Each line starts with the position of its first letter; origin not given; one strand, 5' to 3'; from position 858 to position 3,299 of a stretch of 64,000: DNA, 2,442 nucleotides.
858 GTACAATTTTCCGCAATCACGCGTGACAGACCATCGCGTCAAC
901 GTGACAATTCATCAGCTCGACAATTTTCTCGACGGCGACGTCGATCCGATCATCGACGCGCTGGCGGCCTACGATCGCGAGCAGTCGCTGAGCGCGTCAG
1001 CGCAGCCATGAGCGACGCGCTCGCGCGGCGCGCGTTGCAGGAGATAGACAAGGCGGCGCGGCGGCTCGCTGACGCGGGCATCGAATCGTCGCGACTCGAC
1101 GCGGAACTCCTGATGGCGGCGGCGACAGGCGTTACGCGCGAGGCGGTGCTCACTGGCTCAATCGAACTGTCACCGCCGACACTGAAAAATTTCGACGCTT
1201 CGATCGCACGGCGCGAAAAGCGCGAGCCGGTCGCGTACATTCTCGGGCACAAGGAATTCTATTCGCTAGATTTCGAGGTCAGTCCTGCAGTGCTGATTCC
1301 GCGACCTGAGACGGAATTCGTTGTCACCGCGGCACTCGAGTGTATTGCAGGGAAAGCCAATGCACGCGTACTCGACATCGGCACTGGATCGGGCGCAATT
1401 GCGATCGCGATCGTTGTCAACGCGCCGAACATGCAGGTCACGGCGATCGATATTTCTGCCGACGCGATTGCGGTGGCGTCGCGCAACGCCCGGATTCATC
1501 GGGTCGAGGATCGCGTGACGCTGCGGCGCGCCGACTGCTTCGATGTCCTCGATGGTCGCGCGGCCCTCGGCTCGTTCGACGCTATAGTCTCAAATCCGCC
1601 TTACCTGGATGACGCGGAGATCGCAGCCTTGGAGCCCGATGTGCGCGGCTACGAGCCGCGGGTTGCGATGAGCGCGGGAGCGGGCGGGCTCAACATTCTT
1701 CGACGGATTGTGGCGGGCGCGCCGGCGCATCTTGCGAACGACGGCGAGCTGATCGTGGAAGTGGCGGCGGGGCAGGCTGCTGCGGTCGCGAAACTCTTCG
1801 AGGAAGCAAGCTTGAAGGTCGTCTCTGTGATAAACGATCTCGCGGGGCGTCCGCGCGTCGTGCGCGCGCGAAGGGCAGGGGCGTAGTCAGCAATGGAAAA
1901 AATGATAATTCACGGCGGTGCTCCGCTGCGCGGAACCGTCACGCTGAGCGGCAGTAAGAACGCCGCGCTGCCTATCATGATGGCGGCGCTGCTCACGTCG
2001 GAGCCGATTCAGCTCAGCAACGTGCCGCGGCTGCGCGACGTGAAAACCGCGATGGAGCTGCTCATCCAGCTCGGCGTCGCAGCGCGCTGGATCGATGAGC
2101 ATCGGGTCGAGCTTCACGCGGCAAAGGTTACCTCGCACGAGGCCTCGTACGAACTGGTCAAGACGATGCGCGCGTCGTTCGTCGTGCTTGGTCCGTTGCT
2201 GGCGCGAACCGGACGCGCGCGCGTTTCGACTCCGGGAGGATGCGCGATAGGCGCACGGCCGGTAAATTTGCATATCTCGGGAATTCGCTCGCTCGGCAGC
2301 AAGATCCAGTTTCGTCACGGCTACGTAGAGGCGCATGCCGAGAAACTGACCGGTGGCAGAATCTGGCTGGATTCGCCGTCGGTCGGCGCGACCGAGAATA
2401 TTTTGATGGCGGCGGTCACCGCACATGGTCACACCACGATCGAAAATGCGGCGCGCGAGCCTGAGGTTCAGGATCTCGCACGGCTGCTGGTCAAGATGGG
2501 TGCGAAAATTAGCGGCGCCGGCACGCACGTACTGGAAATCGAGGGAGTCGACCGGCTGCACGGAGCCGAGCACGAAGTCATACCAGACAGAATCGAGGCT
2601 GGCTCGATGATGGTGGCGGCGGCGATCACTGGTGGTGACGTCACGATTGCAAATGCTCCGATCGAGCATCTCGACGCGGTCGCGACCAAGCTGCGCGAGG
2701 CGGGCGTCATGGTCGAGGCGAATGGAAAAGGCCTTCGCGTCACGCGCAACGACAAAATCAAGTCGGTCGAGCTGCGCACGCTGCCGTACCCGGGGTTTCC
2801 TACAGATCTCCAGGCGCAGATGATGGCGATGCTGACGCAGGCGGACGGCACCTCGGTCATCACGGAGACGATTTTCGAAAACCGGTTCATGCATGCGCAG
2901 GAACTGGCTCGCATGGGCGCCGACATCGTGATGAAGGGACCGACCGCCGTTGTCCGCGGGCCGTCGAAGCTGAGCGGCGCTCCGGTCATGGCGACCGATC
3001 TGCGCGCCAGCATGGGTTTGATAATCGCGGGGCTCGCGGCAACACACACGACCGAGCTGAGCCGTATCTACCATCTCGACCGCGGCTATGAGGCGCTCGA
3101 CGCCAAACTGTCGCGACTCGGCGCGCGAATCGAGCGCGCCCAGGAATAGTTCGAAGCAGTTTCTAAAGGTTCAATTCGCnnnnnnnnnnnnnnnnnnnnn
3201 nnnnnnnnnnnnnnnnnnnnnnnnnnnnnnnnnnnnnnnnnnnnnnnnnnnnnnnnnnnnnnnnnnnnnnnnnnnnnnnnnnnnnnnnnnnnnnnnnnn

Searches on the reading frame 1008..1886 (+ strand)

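Call 33: search_protein_families(library=pfam, max_evalue=0.000001, proteins=[window:1008-1886:+])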
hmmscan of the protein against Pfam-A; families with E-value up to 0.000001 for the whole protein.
window:1008-1886:+ (292 aa): 11 families
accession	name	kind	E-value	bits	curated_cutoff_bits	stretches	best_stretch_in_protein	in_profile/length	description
PF17827.6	PrmC_N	-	5.3e-18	65.8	23.4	1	14-80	4-71/71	PrmC N-terminal domain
PF05175.20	MTS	-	6.6e-18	65.4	23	1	110-204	24-113/170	Methyltransferase small domain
PF13847.12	Methyltransf_31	-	2.5e-13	50.4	27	1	116-197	2-82/145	Methyltransferase domain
PF13649.12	Methyltransf_25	-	1e-11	45.8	27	1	121-205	1-82/97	Methyltransferase domain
PF08242.18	Methyltransf_12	-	9.9e-09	36.3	30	1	122-196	1-72/98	Methyltransferase domain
PF06325.19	PrmA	-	1.2e-08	35.3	22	1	116-196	160-233/296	Ribosomal protein L11 methyltransferase (PrmA)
PF09445.16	Methyltransf_15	-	2.7e-07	30.8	22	1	120-198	3-80/165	RNA cap guanine-N2 methyltransferase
PF01170.24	UPF0020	-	2.8e-07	30.9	22.3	1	140-201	75-133/197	RMKL-like, methyltransferase domain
PF08241.18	Methyltransf_11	-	4.7e-07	30.8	21.2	0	122-196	1-67/95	Methyltransferase domain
PF12847.13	Methyltransf_18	-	7.8e-07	29.7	27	0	117-182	14-79/151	Methyltransferase domain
PF13489.12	Methyltransf_23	-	9.8e-07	29.1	27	0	115-191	20-95/164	Methyltransferase domain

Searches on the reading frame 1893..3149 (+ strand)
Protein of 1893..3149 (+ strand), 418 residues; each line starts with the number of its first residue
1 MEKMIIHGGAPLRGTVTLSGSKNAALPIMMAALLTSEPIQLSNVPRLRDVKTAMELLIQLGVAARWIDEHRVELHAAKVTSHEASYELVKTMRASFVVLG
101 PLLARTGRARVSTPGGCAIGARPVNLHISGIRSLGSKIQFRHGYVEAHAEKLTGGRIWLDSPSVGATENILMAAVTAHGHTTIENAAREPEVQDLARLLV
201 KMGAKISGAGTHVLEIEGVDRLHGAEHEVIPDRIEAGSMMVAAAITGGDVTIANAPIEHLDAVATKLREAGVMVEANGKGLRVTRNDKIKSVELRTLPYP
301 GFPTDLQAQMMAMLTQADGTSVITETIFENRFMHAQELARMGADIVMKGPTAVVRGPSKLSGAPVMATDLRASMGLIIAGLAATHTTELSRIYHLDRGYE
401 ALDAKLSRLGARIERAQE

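Call 33: search_protein_families(library=pfam, max_evalue=0.000001, proteins=[window:1893-3149:+])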
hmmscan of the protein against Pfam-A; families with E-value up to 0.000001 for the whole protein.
window:1893-3149:+ (418 aa): 1 family
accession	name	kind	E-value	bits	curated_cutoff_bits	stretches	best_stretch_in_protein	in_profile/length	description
PF00275.25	EPSP_synthase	-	2.9e-106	356.1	22.8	1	7-404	2-415/417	EPSP synthase (3-phosphoshikimate 1-carboxyvinyltransferase)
